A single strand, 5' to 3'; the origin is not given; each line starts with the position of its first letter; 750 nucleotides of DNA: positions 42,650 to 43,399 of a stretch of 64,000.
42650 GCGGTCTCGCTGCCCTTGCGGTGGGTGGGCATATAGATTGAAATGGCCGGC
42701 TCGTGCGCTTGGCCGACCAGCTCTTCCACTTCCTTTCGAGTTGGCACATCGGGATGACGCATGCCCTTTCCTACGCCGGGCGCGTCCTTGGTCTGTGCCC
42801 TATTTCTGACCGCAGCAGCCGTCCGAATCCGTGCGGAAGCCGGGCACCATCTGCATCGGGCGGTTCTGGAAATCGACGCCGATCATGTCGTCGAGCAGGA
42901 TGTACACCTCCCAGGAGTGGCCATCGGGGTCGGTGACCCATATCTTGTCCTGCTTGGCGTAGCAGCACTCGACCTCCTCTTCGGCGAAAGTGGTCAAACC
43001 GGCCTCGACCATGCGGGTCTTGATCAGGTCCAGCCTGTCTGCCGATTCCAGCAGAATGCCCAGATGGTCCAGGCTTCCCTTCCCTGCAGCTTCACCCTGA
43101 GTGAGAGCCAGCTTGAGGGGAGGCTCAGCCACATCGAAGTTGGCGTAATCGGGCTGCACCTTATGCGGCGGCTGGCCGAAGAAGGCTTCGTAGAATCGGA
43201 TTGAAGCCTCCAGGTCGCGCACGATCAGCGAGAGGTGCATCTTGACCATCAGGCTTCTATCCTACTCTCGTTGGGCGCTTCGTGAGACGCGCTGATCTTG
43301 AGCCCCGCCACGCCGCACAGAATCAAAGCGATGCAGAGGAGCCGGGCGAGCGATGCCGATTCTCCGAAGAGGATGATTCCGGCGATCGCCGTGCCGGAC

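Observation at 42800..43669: Guanidine-II riboswitch controlling a gdx and ArsI/CadI-like VOC two-gene operon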

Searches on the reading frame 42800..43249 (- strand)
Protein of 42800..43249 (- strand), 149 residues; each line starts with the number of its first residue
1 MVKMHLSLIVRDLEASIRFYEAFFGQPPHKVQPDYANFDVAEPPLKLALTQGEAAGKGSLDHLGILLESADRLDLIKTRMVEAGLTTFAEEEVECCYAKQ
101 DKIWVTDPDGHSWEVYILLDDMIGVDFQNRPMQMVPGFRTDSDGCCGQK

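Call 4: search_protein_families(library=pfam, proteins=[window:42800-43249:-])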
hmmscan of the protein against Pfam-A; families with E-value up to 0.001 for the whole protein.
window:42800-43249:- (149 aa): 1 family
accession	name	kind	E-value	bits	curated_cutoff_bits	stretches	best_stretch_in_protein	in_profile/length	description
PF00903.31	Glyoxalase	-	3.2e-12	47.3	20.6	1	5-115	4-121/121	Glyoxalase/Bleomycin resistance protein/Dioxygenase superfamily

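Call 5: search_protein_families(library=ncbifam, proteins=[window:42800-43249:-])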
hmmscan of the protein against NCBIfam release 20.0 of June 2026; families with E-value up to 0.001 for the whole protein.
window:42800-43249:- (149 aa): 9 families
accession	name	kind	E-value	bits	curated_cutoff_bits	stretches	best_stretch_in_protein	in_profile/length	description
NF041414.1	ArsI_CadI_VOC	equivalog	3.5e-45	153.2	116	1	3-127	1-124/147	ArsI/CadI family heavy metal resistance metalloenzyme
NF000339.2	fos-Crono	exception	1.1e-06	28.8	275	1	5-117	6-112/134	FosA family fosfomycin resistance glutathione transferase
NF000494.1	FosF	exception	3.9e-06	26.9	280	1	5-116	7-110/132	fosfomycin resistance glutathione transferase FosF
NF000124.1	fos-Vibrio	exception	2.8e-05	24.3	250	1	4-116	6-110/132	FosG/FosC2-related fosfomycin resistance glutathione transferase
NF000496.2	Fos_GSH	equivalog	4.4e-05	23.6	180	1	5-116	7-115/136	fosfomycin resistance glutathione transferase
NF003152.0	PRK04101.1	equivalog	4.5e-05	23.8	171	1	5-116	7-117/139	metallothiol transferase FosB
TIGR02295.1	HpaD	equivalog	0.00014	21.2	321.4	1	5-120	7-120/298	3,4-dihydroxyphenylacetate 2,3-dioxygenase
NF000495.1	FosK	exception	0.00023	21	280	1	5-116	7-110/132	fosfomycin resistance glutathione transferase FosK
TIGR03211.1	catechol_2_3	equivalog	0.00048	19.5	320.2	1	5-117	7-117/303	catechol 2,3-dioxygenase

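Call 6: find_homologous_proteins(query=window:42800-43249:-)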
Query window:42800-43249:- (149 aa): 296 proteins with E <= 0.001 among 322 candidates; the best 120 are listed.
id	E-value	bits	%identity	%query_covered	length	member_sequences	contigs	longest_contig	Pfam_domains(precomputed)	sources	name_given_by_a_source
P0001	2.5e-85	302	87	100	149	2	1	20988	PF00903.32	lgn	-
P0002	1.7e-70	254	79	97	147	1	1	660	PF00903.32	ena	-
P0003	4.5e-59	217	64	98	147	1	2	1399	PF00903.32,PF18029.8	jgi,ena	-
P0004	4.1e-57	210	69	92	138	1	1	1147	PF00903.32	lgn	-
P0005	1.1e-56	209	61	99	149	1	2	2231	PF00903.32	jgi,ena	-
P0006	3.5e-55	204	67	93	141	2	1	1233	PF00903.32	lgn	-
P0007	1.1e-54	203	64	92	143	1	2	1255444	PF00903.32,PF18029.8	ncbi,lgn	-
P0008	2.0e-54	202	62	96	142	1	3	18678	PF00903.32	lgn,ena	-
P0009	9.7e-48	180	55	98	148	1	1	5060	PF00903.32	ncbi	ncbi:ArsI/CadI family heavy metal resistance metalloenzyme [soil metagenome]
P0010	3.9e-44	168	63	81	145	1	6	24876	PF00903.32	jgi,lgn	-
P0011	4.6e-44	168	62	82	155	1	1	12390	PF00903.32,PF18029.8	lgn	-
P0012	2.8e-43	166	62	83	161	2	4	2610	PF00903.32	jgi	jgi:catechol 2,3-dioxygenase-like lactoylglutathione lyase family enzyme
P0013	6.4e-43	164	59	81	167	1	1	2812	PF22677.3,PF00903.32,PF18029.8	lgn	-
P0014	1.2e-42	164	62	83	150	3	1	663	PF00903.32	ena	-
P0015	1.8e-42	163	61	79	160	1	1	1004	PF00903.32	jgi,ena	-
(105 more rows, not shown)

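Call 7: search_solved_structures(query=window:42800-43249:-, show_alignments=3, max_evalue=0.01)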
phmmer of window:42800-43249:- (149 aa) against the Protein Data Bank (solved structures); distinct sequences matched with E-value up to 0.01: 8.
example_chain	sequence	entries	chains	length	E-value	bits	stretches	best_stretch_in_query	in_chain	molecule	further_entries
5d4f_A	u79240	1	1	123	9.7e-35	123.1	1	2-121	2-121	Glyoxalase/bleomycin resistance protein/dioxygenase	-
5c4p_A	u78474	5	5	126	1.1e-34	123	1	2-121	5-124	Glyoxalase/bleomycin resistance protein/dioxygenase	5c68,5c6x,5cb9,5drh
6xa0_A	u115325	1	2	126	2.8e-34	121.6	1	2-121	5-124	Glyoxalase/bleomycin resistance protein/dioxygenase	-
6xck_A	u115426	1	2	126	3.9e-34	121.2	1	2-121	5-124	Glyoxalase/bleomycin resistance protein/dioxygenase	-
5dfg_A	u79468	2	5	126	7.4e-34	120.3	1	2-121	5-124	Glyoxalase/bleomycin resistance protein/dioxygenase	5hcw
5v0f_A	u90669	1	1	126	7.4e-34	120.3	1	2-121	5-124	Glyoxalase/bleomycin resistance protein/dioxygenase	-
6a4x_A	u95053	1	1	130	0.004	20.5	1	5-115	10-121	Bleomycin resistance protein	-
2rk0_A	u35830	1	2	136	0.0081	19.5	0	4-90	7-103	Glyoxalase/Bleomycin resistance protein/dioxygenase domain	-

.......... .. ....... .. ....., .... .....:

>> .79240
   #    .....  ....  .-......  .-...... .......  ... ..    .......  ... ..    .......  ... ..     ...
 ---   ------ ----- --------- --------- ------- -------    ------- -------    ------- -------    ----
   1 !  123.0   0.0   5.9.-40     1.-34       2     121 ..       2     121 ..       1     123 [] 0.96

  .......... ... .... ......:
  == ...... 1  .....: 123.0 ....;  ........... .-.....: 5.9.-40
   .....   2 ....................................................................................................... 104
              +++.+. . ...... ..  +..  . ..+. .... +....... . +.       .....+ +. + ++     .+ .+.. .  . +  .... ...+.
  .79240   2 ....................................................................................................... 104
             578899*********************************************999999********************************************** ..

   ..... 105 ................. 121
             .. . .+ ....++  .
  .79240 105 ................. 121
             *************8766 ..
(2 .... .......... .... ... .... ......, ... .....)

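Call 10: find_related_loci(query=A1, collection=genome_contigs, flank=3000)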
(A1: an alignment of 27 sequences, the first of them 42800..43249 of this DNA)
Query A1 (149 aa) in genome_contigs; peptide patterns used: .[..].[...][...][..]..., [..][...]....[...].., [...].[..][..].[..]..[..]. (x = any residue, [..] = any of these).
600 stretches matched a pattern (row limit reached: there are more); 584 encode a relative of the query (tblastn E <= 1e-3); the best 80 are kept; 80 distinct loci.
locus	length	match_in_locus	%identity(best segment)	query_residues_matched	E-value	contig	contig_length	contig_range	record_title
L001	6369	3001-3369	57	1-122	9e-47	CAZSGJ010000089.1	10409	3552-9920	MAG TPA_asm: uncultured Armatimonadia bacterium isolate binchicken_co298_479 genome assembly, contig: NODE_12644_length_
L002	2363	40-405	57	2-122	1e-46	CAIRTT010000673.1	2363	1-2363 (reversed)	MAG: uncultured Armatimonadetes bacterium isolate Kiruna3_bin-4623 genome assembly, contig: bin-4623:673/673, whole geno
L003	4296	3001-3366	57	2-122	3e-46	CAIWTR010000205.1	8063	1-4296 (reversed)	MAG: uncultured Armatimonadetes bacterium isolate Loclat_bin-10209 genome assembly, contig: bin-10209:205/750, whole gen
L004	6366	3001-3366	60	2-122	5e-46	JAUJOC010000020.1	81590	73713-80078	MAG: Abditibacteriaceae bacterium isolate YX2bin8 opera_contig_540, whole genome shotgun sequence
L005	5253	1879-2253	55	1-122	4e-44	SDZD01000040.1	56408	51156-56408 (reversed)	MAG: bacterium isolate PMG_196 scaffold_745, whole genome shotgun sequence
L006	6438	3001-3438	46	1-147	7e-42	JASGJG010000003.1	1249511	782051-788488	MAG: Armatimonas sp. isolate 5N410 JMF-2111-06-0005.ont.bin.410_2, whole genome shotgun sequence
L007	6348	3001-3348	55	1-116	3e-41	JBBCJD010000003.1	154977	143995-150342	MAG: bacterium isolate MAG_CPA_17 P10A_000000065770, whole genome shotgun sequence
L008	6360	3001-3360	52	1-121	7e-41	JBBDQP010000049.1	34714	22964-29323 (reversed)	MAG: Acidimicrobiia bacterium isolate LejiaC_65_80 Lejia_C_2857_length_34714_cov_46, whole genome shotgun sequence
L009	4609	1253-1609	51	1-121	2e-40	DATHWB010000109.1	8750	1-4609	MAG TPA_asm: Acidimicrobiia bacterium isolate SMAG_U16148 k141_114153, whole genome shotgun sequence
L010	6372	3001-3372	53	1-124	1e-39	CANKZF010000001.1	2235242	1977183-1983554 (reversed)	uncultured Nocardioides sp. isolate 3-159-G.fasta genome assembly, contig: NODE_1, whole genome shotgun sequence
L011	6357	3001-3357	51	1-121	3e-39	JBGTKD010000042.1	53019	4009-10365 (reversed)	MAG: Acidimicrobiia bacterium isolate JTS-RE304 k141_4244939, whole genome shotgun sequence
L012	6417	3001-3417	47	1-149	2e-39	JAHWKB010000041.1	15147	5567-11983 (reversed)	MAG: Actinomycetota bacterium isolate 0712_bin14 NODE_339_length_15147_cov_27.064935, whole genome shotgun sequence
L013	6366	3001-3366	53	1-122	8e-39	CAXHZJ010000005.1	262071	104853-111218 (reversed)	MAG TPA_asm: Nocardioides furvisabuli isolate ERR7163071_binner12_6 genome assembly, contig: ERZ8868744.21, whole genome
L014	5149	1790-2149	50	1-121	8e-39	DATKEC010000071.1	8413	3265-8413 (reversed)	MAG TPA_asm: Acidimicrobiia bacterium isolate SMAG_U14489 k141_1659980, whole genome shotgun sequence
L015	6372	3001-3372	51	3-121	1e-38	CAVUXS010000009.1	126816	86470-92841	MAG: uncultured Actinomycetota bacterium isolate MFD06229.bin.2.252 genome assembly, contig: contig_65896, whole genome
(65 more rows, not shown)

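Call 12: find_encoding_contigs(protein=P0001, flank=4000, max_places=3)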
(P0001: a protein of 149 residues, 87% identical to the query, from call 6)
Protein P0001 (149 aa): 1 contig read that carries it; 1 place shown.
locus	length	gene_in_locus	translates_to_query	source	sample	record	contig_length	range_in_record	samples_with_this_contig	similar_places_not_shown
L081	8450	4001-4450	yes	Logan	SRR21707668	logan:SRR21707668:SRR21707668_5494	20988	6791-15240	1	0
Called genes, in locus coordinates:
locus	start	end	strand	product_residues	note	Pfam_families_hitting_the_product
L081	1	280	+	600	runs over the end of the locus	-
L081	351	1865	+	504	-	PF00034:Cytochrom_C, PF13442:Cytochrome_CBB3, PF07995:GSDH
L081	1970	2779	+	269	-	PF07963:N_methyl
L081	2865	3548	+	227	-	PF04450:BSP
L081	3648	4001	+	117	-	PF00893:Multi_Drug_Res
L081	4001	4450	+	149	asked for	PF00903:Glyoxalase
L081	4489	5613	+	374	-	PF18851:baeRF_family8, PF18845:baeRF_family3, PF18848:baeRF_family6, PF18849:baeRF_family7, PF18855:baeRF_family11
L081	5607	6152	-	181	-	PF25212:HVO_A0114 (weak), PF01978:TrmB (weak), PF12840:HTH_20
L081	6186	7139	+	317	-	PF12697:Abhydrolase_6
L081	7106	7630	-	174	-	-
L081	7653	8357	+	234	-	PF20181:DUF6544, PF21900:DUF6920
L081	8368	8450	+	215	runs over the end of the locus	PF00702:Hydrolase, PF12710:HAD, PF13419:HAD_2, PF13242:Hydrolase_like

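Call 13: find_encoding_contigs(protein=P0007, flank=4000, max_places=3)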
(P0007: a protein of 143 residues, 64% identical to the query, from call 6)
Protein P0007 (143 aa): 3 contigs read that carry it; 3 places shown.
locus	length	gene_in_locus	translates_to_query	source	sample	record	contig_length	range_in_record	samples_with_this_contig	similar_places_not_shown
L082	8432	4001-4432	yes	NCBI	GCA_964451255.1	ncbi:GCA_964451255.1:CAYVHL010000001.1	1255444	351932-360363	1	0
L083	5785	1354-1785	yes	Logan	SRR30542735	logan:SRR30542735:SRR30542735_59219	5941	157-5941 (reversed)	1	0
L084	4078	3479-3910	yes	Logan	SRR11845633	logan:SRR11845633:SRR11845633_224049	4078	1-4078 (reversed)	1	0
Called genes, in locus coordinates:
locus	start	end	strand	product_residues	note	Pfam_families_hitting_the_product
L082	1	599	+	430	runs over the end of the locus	PF03952:Enolase_N, PF00113:Enolase_C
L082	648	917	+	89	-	-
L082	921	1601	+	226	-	PF06940:DUF1287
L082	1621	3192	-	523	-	PF02771:Acyl-CoA_dh_N, PF02770:Acyl-CoA_dh_M, PF00441:Acyl-CoA_dh_1, PF08028:Acyl-CoA_dh_2, PF22924:ACOX_C_alpha1 (weak)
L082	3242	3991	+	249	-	-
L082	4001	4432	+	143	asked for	PF00903:Glyoxalase, PF18029:Glyoxalase_6 (weak)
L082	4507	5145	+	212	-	PF00881:Nitroreductase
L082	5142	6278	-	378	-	-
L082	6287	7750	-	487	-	PF00370:FGGY_N, PF02782:FGGY_C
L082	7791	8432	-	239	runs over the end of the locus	PF09990:DUF2231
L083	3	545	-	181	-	?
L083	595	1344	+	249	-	-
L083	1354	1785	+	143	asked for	PF00903:Glyoxalase, PF18029:Glyoxalase_6 (weak)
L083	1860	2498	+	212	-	PF00881:Nitroreductase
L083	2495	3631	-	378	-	-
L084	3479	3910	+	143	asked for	PF00903:Glyoxalase, PF18029:Glyoxalase_6 (weak)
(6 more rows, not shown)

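Call 14: find_encoding_contigs(protein=P0008, flank=4000, max_places=3)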
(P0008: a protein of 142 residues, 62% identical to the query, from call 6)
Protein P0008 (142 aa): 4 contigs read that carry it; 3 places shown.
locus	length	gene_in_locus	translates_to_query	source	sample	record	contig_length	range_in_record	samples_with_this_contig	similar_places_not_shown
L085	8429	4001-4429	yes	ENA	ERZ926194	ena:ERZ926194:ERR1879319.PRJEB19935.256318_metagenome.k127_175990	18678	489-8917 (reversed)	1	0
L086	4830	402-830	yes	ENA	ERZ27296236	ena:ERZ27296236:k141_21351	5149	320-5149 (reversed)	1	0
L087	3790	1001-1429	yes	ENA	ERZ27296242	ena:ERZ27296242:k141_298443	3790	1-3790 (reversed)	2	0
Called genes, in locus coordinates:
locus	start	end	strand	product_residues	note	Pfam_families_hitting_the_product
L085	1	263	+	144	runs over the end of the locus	-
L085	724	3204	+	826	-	PF13676:TIR_2, PF07719:TPR_2 (faint), PF12895:ANAPC3 (faint), PF00515:TPR_1 (faint), PF13432:TPR_16 (faint)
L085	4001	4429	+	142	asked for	PF00903:Glyoxalase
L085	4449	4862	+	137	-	-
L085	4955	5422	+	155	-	PF13404:HTH_AsnC-type, PF13412:HTH_24, PF01047:MarR (faint), PF01325:Fe_dep_repress (weak), PF01037:AsnC_trans_reg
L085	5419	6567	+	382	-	PF13527:Acetyltransf_9, PF17668:Acetyltransf_17 (weak), PF13530:SCP2_2 (weak)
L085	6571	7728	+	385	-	PF01053:Cys_Met_Meta_PP, PF00155:Aminotran_1_2 (weak)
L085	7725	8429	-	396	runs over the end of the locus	?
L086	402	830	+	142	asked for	PF00903:Glyoxalase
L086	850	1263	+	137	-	-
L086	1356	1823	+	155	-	PF13404:HTH_AsnC-type, PF13412:HTH_24, PF01047:MarR (faint), PF01325:Fe_dep_repress (weak), PF01037:AsnC_trans_reg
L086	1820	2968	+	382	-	PF13527:Acetyltransf_9, PF17668:Acetyltransf_17 (weak), PF13530:SCP2_2 (weak)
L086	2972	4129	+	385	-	PF01053:Cys_Met_Meta_PP, PF00155:Aminotran_1_2 (weak)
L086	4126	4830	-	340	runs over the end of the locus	?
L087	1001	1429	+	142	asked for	PF00903:Glyoxalase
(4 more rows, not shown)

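Call 16: find_encoding_contigs(protein=P0002, flank=3000, max_places=2)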
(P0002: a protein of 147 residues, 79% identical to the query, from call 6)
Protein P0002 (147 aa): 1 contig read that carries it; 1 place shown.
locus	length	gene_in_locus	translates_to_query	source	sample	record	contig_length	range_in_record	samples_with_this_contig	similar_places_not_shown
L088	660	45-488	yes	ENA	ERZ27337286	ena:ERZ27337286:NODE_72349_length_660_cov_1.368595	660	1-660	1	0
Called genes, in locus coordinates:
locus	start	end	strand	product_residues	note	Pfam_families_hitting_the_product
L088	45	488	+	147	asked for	PF00903:Glyoxalase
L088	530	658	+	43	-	?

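Call 17: find_encoding_contigs(protein=P0005, flank=3000, max_places=2)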
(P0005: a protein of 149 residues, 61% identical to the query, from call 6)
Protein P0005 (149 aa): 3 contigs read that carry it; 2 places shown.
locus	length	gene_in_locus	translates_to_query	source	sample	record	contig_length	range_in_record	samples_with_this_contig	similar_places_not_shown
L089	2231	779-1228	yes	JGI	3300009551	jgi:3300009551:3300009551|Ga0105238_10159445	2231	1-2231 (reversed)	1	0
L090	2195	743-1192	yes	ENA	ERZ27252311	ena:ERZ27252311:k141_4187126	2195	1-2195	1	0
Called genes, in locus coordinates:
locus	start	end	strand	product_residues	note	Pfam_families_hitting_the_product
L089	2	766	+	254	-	?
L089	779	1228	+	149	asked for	PF00903:Glyoxalase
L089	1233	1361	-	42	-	-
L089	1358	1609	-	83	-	-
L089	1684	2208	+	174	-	-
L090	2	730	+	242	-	?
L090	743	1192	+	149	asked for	PF00903:Glyoxalase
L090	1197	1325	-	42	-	-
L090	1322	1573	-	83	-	-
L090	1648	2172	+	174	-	-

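Call 18: find_encoding_contigs(protein=P0003, flank=3000, max_places=2)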
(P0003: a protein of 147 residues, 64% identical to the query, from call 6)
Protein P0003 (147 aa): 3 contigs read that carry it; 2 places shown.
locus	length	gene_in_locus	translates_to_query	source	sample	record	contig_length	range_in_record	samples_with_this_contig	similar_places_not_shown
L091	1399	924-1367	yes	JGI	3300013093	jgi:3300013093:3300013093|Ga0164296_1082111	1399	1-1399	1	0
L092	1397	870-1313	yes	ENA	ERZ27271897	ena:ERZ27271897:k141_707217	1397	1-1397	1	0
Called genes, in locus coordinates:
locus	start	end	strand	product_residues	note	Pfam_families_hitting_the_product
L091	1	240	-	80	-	?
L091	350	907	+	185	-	PF13673:Acetyltransf_10, PF00583:Acetyltransf_1, PF13508:Acetyltransf_7, PF08445:FR47 (weak)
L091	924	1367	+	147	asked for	PF00903:Glyoxalase, PF18029:Glyoxalase_6 (weak)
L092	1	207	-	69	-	?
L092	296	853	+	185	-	PF13673:Acetyltransf_10, PF00583:Acetyltransf_1, PF13508:Acetyltransf_7, PF08445:FR47 (weak)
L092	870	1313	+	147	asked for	PF00903:Glyoxalase, PF18029:Glyoxalase_6 (weak)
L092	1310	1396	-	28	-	?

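Call 36: find_related_loci(query=A1, collection=metagenome_contigs, flank=2500)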
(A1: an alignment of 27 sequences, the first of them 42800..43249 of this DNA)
Query A1 (149 aa) in metagenome_contigs; peptide patterns used: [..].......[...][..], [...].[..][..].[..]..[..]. (x = any residue, [..] = any of these).
600 stretches matched a pattern (row limit reached: there are more); 529 encode a relative of the query (tblastn E <= 1e-3); the best 80 are kept; 80 distinct loci.
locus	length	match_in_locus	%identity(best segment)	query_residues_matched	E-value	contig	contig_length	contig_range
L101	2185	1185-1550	55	2-122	3e-46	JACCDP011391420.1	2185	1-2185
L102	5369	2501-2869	55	1-122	3e-44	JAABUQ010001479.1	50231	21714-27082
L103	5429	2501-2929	46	1-149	2e-43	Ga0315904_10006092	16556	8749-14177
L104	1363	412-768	57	1-118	7e-44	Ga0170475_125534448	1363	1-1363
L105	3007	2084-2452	51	1-122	9e-42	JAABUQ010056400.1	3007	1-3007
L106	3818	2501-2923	46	3-146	7e-40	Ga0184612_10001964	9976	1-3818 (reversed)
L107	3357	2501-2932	44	1-147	2e-39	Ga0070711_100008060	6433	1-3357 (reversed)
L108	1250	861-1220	49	1-121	2e-40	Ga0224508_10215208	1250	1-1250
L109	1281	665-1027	49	3-123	3e-40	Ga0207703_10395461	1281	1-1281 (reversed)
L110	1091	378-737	51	1-121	6e-40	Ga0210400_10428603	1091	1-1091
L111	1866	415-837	44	1-149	1e-38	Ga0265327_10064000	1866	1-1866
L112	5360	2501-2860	50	1-121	2e-38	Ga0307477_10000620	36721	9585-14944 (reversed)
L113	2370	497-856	51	1-122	2e-38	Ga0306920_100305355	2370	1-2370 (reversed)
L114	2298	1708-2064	50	1-121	3e-38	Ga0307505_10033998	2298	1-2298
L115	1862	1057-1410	52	3-121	2e-38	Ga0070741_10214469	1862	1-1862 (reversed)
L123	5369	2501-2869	50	1-123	1e-37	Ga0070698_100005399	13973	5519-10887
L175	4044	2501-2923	42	2-149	2e-35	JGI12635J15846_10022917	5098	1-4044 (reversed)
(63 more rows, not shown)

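Call 39: search_protein_families(library=pfam, proteins=[L123:2899-3642:+, L175:1981-2382:-, L082:3242-3991:+, L085:4449-4862:+], max_evalue=0.01)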
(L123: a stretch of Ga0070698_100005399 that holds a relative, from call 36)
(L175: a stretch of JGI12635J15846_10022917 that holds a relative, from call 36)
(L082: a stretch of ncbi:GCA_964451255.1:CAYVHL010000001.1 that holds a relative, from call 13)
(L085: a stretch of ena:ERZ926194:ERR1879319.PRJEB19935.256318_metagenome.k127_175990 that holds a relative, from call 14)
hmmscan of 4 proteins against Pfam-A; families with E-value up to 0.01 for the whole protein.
L123:2899-3642:+ (247 aa): 1 family
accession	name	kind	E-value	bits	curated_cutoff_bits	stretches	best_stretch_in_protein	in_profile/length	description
PF00230.25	MIP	-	1.1e-26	94.5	25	2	14-154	5-149/222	Major intrinsic protein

L175:1981-2382:- (133 aa): 2 families
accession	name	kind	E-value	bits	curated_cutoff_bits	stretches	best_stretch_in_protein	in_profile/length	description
PF01022.26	HTH_5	-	1e-12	48.1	22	1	20-64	1-45/47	Bacterial regulatory protein, arsR family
PF12840.13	HTH_20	-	0.0022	18.4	27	0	18-64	1-48/51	Helix-turn-helix domain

L082:3242-3991:+ (249 aa): 0 families

L085:4449-4862:+ (137 aa): 0 families

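Call 68: search_protein_families(library=ncbifam, proteins=[L091:350-907:+, L082:4507-5145:+, L082:3242-3991:+, L085:4449-4862:+, L089:2-766:+], max_evalue=0.01)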
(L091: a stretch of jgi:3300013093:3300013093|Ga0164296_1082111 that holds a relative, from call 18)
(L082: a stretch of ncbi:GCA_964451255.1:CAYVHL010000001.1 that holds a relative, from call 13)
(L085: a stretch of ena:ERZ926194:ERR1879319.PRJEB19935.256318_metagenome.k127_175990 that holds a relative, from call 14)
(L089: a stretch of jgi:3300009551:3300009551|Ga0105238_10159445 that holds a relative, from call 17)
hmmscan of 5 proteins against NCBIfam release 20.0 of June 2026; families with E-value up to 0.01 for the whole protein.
L091:350-907:+ (185 aa): 15 families
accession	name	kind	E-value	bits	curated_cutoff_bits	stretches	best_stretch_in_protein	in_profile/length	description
TIGR01575.1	rimI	equivalog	7.2e-08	32.7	86.4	1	68-171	29-128/132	ribosomal protein S18-alanine N-acetyltransferase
NF008212.0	PRK10975.1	equivalog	7.7e-07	29.1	219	1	25-160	90-225/232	dTDP-4-amino-4,6-dideoxy-D-galactose acyltransferase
NF043067.1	AAC_6p_group_E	equivalog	2.8e-05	24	140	1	71-166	38-138/140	aminoglycoside 6'-N-acetyltransferase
NF002959.0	PRK03624.1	equivalog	0.00016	21.4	124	1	74-157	52-131/147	GNAT family acetyltransferase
NF033083.0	AAC_3_I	equivalog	0.00019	21.7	200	1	51-155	31-134/145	AAC(3)-I family aminoglycoside N-acetyltransferase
NF033374.6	AAC_6p_Id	exception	0.00029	20.9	320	1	104-157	81-135/149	aminoglycoside N-acetyltransferase AAC(6')-Id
NF000224.3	AAC_6p_Acine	exception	0.00053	20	225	1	105-165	81-142/146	AAC(6')-Ighjkrstuvwx family aminoglycoside N-acetyltransferase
NF002366.0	PRK01346.1-3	equivalog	0.00063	18.5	624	1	71-138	46-117/405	hypothetical protein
NF007527.0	PRK10140.1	equivalog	0.00086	19.2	236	1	72-165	52-146/162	N-acetyltransferase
TIGR02382.1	wecD_rffC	equivalog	0.00099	18.7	195.1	1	24-157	49-182/191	dTDP-4-amino-4,6-dideoxy-D-galactose acyltransferase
NF000487.1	stat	exception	0.0026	17.3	420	1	98-159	103-165/189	streptothricin N-acetyltransferase STAT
NF000158.2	AAC_6p_Il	exception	0.0029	17.6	270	1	59-145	38-128/152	aminoglycoside N-acetyltransferase AAC(6')-Il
NF033130.1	AAC_6p_A48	exception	0.0043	16.9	300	1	104-146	81-126/147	AacA48 family aminoglycoside 6'-N-acetyltransferase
TIGR03448.1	mycothiol_MshD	equivalog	0.0071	15.7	163.1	0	70-126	45-98/294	mycothiol synthase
NF041716.1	HxA_phane_GNAT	equivalog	0.0082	16.1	250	0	27-156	13-141/152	cyclophane-containing RiPP N-acetyltransferase HaaN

L082:4507-5145:+ (212 aa): 4 families
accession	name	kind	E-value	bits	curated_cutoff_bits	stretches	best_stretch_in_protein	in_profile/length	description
NF008088.0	PRK10828.1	equivalog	2.2e-19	69.7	183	1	23-193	5-164/183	NAD(P)H nitroreductase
TIGR02476.1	BluB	equivalog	1.5e-13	50.6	150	1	19-192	7-180/205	5,6-dimethylbenzimidazole synthase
NF009810.0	PRK13294.1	equivalog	4.3e-10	39.1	304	1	24-195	257-433/449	coenzyme F420-0:L-glutamate ligase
TIGR03553.1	F420_FbiB_CTERM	equivalog_domain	8.2e-10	38.8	249.55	1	24-195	2-178/194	F420 biosynthesis protein FbiB, C-terminal domain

L082:3242-3991:+ (249 aa): 0 families

L085:4449-4862:+ (137 aa): 0 families

L089:2-766:+ (254 aa): 0 families
